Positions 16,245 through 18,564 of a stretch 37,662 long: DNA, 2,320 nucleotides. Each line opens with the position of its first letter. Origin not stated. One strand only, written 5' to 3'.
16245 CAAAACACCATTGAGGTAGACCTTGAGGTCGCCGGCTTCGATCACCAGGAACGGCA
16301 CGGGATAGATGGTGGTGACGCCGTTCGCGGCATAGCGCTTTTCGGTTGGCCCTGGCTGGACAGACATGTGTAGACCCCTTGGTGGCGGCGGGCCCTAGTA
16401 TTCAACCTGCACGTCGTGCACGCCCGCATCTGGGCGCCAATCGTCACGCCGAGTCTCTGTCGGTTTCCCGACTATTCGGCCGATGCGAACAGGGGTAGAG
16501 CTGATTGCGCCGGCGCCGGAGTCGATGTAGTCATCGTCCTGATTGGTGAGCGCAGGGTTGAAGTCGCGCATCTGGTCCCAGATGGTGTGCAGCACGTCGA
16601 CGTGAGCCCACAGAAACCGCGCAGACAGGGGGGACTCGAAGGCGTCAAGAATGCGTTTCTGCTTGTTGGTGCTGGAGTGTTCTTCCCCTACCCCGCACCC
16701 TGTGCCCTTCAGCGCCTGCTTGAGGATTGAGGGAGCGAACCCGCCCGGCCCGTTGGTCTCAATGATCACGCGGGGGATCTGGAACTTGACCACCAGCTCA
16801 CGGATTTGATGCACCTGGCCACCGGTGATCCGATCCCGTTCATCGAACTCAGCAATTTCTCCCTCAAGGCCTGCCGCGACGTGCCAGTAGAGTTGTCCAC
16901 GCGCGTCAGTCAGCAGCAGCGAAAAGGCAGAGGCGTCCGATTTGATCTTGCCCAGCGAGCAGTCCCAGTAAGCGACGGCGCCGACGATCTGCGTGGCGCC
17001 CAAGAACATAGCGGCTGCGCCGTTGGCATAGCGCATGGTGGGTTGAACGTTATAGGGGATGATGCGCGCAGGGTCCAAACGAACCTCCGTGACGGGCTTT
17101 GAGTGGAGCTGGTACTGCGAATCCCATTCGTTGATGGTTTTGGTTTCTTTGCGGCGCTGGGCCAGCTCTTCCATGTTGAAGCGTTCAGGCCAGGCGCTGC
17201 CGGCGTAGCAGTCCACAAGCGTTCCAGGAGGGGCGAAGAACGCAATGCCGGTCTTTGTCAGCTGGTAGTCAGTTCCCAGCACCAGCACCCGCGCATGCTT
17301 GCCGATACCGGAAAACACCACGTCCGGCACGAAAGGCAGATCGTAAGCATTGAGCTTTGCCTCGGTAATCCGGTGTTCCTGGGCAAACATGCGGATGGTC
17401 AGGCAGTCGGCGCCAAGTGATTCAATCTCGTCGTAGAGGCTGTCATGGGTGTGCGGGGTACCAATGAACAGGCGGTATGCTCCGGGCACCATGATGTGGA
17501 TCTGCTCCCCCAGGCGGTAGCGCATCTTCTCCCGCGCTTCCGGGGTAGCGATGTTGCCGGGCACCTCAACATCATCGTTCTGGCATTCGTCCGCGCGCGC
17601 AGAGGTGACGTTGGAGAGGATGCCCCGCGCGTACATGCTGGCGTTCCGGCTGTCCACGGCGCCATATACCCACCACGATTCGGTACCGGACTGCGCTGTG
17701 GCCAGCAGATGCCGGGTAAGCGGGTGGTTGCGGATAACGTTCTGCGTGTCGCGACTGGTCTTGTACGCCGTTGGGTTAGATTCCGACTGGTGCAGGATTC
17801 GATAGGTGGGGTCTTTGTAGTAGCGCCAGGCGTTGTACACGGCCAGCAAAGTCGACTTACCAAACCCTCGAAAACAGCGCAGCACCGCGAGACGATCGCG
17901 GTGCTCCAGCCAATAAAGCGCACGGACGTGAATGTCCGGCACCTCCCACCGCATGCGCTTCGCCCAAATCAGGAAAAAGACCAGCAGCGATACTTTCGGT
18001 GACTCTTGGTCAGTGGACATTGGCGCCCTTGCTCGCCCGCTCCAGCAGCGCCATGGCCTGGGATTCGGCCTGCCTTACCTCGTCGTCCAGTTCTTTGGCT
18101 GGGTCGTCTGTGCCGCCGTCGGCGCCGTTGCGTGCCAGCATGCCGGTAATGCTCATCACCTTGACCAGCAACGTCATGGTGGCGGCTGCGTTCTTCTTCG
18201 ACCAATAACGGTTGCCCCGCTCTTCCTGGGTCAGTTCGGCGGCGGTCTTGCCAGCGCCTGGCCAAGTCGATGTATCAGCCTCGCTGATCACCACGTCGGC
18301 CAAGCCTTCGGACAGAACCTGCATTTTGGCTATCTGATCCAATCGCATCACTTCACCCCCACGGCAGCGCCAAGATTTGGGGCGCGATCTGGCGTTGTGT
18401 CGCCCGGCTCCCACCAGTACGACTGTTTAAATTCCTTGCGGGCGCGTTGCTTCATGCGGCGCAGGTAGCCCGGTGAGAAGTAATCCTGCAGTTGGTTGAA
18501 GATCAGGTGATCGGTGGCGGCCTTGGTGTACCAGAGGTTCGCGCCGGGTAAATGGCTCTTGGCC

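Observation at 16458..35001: Five co-oriented copies of a 20-nt hairpin element precede every late-gene block in a phage with no RNA polymerase gene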

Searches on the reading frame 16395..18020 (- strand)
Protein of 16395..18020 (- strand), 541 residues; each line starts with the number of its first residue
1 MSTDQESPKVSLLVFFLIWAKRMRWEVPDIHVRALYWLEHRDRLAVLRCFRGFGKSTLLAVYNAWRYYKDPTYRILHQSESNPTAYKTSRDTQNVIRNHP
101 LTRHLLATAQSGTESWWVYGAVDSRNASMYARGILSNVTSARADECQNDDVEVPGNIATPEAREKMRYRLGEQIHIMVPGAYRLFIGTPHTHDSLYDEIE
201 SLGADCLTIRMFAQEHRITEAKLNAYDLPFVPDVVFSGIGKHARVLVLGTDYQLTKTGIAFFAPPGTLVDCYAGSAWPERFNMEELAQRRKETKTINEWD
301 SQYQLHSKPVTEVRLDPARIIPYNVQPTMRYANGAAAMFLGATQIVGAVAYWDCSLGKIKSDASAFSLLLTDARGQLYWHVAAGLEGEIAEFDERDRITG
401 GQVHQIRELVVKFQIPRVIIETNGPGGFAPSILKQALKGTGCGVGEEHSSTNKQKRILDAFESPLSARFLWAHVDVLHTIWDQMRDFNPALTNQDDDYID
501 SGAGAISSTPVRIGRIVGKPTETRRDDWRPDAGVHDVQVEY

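Call 52: find_related_loci(query=window:16398-18020:-, collection=viral_contigs, flank=4000)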
Query window:16398-18020:- (541 aa) in viral_contigs; peptide patterns used: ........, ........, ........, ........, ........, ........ (x = any residue, [..] = any of these).
189 stretches matched a pattern; 189 encode a relative of the query (tblastn E <= 1e-3); the best 80 are kept; 80 distinct loci.
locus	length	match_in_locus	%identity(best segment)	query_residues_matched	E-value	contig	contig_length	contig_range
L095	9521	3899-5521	90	1-541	0e+0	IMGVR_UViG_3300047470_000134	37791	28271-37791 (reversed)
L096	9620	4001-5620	87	1-541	0e+0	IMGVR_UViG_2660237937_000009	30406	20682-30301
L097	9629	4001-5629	86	1-541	0e+0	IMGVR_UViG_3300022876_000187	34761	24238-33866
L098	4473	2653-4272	87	1-541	0e+0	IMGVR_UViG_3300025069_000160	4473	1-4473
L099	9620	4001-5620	86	1-541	0e+0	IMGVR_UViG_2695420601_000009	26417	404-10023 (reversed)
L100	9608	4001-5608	87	7-541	0e+0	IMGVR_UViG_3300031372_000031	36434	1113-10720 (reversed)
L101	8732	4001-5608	87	7-541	0e+0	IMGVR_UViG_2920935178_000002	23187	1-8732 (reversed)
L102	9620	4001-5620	85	1-541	0e+0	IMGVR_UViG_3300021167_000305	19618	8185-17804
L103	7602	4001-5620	85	1-541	0e+0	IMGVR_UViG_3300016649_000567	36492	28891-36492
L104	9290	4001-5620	85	1-541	0e+0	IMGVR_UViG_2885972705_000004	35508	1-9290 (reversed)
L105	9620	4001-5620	85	1-541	0e+0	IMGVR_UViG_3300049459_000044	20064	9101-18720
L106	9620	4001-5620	85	1-541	0e+0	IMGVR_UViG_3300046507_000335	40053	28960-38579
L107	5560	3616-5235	85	1-541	0e+0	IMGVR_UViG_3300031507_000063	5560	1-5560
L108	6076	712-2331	85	1-541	0e+0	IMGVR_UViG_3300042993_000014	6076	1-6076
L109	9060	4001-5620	85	1-541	0e+0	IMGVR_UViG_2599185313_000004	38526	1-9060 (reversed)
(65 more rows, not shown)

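Call 58: search_protein_families(library=phrogs, proteins=[window:16395-18020:-])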
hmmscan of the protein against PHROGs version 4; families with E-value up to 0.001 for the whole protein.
window:16395-18020:- (541 aa): 4 families
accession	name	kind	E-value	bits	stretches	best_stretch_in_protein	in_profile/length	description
phrog_38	-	head and packaging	3.4e-77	261.8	1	9-531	270-730/760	terminase large subunit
phrog_17672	-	head and packaging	1.1e-10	42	1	36-213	59-238/395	terminase large subunit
phrog_4758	-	head and packaging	1.6e-09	38.5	1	39-172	54-188/243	terminase large subunit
phrog_5573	-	head and packaging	0.00037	21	0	276-509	27-234/250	terminase large subunit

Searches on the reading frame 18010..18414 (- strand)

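Call 58: search_protein_families(library=phrogs, proteins=[window:18010-18414:-])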
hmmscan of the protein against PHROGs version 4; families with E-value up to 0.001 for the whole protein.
window:18010-18414:- (134 aa): 1 family
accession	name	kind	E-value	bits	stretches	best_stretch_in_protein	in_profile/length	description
phrog_9277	-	unknown function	3.6e-23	83.3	1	23-129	1-103/104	-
